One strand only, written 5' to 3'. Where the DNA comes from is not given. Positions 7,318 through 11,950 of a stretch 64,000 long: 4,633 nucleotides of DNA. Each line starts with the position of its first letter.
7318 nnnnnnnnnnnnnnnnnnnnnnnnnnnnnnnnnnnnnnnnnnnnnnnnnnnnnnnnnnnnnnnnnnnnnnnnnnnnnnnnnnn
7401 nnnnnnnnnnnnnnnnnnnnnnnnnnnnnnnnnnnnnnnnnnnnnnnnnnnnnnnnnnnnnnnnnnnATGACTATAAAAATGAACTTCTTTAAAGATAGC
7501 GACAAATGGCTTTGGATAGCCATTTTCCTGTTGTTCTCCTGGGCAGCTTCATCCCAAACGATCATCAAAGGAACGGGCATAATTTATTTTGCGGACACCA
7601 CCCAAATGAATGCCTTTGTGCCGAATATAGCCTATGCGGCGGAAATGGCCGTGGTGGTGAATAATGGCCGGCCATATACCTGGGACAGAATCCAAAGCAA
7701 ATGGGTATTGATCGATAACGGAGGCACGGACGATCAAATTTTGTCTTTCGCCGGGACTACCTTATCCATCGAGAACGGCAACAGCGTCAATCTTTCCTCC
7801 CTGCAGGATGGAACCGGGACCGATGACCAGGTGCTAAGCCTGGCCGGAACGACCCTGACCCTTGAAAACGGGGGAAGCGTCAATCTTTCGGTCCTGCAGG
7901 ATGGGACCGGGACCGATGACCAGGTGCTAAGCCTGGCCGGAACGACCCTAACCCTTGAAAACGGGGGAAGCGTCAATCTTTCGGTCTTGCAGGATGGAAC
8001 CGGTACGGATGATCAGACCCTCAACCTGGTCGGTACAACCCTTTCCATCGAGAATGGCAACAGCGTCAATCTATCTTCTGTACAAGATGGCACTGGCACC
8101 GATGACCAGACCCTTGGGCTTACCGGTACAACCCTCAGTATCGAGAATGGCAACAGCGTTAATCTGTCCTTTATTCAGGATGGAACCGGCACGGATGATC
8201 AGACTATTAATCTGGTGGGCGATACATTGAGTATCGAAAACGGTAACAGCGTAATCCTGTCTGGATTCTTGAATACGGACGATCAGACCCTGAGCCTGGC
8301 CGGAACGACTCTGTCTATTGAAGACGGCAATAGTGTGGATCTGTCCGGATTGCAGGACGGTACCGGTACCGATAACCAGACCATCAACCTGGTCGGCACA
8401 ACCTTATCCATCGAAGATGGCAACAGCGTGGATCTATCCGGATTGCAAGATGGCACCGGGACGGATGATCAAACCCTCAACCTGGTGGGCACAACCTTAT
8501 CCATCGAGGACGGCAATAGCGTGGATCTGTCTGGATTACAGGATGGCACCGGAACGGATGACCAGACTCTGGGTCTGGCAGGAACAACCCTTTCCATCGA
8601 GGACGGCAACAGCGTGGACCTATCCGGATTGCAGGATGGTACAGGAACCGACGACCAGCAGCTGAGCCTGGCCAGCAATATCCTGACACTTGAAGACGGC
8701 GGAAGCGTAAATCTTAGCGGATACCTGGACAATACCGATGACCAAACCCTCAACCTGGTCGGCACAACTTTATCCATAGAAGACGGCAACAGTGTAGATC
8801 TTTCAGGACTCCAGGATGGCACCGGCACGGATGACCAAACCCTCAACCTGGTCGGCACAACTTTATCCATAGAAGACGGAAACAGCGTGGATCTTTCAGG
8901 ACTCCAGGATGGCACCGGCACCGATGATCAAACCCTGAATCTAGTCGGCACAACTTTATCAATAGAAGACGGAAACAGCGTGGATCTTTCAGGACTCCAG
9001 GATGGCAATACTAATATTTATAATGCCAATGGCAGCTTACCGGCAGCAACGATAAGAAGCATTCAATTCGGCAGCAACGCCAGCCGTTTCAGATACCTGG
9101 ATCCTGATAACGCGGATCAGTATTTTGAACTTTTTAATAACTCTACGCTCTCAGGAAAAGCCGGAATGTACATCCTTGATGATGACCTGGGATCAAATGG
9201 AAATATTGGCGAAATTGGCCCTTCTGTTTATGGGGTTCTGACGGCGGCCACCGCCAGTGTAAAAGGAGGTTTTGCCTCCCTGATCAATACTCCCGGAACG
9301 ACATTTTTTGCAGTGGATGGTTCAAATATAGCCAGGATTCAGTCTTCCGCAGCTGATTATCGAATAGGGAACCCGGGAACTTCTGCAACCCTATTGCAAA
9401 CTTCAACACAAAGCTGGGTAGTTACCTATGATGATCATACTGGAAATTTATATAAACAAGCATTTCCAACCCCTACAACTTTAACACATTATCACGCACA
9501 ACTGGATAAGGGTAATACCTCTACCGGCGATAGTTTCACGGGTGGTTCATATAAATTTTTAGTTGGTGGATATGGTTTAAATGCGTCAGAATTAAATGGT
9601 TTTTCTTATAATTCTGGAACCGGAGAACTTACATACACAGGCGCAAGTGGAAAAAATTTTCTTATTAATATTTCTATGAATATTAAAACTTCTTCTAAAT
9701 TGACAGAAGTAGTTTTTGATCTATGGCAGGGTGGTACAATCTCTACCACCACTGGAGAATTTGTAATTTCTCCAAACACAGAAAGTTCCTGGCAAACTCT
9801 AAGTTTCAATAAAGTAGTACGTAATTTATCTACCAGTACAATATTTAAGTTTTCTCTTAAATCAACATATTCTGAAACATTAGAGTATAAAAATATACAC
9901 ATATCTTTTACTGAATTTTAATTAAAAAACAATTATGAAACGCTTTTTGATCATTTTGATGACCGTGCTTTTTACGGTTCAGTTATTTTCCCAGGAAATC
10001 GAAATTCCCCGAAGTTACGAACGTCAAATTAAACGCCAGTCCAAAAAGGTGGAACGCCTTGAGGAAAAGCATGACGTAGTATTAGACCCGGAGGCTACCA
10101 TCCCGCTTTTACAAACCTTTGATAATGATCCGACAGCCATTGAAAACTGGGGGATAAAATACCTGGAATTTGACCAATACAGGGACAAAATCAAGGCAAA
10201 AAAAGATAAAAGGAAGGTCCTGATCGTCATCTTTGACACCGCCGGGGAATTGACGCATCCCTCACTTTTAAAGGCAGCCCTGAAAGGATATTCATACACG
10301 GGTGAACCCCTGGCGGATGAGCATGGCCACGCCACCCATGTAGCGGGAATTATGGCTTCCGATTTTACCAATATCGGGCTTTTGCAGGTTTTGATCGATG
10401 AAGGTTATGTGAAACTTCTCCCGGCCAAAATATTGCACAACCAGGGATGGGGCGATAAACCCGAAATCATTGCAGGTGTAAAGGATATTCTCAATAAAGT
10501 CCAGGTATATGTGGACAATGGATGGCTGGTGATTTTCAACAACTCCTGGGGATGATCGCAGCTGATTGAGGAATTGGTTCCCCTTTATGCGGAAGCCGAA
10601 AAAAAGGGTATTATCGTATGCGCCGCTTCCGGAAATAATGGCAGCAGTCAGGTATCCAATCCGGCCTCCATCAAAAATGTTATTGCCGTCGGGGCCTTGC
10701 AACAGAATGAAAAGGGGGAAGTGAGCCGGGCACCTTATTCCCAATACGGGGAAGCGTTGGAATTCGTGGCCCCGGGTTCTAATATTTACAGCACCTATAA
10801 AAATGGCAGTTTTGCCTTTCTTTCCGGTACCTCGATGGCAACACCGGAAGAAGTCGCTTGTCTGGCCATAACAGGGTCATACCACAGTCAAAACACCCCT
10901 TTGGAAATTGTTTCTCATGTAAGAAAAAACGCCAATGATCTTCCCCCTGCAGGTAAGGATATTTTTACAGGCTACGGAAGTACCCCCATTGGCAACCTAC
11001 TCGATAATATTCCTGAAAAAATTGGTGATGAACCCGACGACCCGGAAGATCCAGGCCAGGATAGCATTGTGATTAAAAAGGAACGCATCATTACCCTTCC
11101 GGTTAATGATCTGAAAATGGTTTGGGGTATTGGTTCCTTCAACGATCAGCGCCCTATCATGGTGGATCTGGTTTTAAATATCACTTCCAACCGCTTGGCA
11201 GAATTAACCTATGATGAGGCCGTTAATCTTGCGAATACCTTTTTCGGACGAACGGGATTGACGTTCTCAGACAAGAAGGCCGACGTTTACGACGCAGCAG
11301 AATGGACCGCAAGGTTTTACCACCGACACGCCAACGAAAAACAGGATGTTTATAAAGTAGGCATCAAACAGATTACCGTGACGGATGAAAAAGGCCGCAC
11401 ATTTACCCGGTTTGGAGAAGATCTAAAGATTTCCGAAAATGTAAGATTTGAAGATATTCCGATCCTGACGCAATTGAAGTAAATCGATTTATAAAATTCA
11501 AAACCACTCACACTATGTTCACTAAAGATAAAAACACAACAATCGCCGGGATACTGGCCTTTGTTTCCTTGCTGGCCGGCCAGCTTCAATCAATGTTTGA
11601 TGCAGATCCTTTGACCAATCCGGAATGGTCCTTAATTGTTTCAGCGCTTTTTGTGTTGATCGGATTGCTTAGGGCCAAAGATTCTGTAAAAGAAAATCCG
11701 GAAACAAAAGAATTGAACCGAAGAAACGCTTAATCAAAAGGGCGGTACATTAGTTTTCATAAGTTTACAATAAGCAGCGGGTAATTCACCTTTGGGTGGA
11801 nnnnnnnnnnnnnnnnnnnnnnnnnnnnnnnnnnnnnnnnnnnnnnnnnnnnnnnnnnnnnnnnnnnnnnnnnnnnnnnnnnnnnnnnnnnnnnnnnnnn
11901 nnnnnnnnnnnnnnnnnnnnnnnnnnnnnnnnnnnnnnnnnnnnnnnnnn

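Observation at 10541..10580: Single in-frame TGA in an otherwise intact S8 protease, at the position where subtilisins have Gly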

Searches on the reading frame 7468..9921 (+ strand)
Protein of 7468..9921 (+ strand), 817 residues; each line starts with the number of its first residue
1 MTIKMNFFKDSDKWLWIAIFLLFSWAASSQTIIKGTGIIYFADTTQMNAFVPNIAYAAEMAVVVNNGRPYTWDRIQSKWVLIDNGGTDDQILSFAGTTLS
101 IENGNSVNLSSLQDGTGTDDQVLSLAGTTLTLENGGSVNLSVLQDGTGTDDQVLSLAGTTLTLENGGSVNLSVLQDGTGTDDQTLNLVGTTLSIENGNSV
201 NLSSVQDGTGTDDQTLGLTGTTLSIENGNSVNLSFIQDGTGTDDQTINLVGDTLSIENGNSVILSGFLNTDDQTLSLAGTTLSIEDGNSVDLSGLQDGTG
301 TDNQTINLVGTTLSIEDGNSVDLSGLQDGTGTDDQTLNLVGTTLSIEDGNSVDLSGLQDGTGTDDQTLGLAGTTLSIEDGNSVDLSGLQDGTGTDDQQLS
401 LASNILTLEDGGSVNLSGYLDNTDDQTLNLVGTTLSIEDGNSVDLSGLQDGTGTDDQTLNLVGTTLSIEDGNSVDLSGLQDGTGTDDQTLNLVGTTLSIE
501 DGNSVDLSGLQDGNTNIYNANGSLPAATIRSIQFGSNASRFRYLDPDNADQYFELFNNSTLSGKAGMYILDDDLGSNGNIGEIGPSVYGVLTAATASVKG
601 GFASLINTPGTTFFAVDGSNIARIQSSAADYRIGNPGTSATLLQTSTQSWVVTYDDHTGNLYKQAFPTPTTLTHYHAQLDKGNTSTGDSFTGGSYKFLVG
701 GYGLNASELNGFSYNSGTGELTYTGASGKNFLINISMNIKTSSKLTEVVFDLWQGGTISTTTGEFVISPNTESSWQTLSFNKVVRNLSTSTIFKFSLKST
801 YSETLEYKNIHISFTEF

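Call 5: search_protein_families(library=pfam, proteins=[window:7468-9921:+], max_evalue=0.01)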
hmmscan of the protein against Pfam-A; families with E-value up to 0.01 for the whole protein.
window:7468-9921:+ (817 aa): 1 family
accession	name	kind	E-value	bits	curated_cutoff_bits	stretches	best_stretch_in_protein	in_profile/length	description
PF11558.13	HET-s_218-289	-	0.0036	17.7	32.2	0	225-252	22-49/65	Het-s 218-289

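Call 33: search_protein_families(library=phrogs, proteins=[window:7468-9921:+], max_evalue=0.01)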
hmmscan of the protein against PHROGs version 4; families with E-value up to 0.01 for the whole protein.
window:7468-9921:+ (817 aa): 0 families

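Call 39: search_protein_families(library=ncbifam, proteins=[window:7468-9921:+], max_evalue=0.001)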
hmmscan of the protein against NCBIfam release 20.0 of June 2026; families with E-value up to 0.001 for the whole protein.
window:7468-9921:+ (817 aa): 0 families

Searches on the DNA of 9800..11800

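Call 30: search_rna_families(source=window, start=9800, end=11800, threshold=evalue, max_evalue=1)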
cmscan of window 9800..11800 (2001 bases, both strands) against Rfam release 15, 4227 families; matches with E-value up to 1: 0.
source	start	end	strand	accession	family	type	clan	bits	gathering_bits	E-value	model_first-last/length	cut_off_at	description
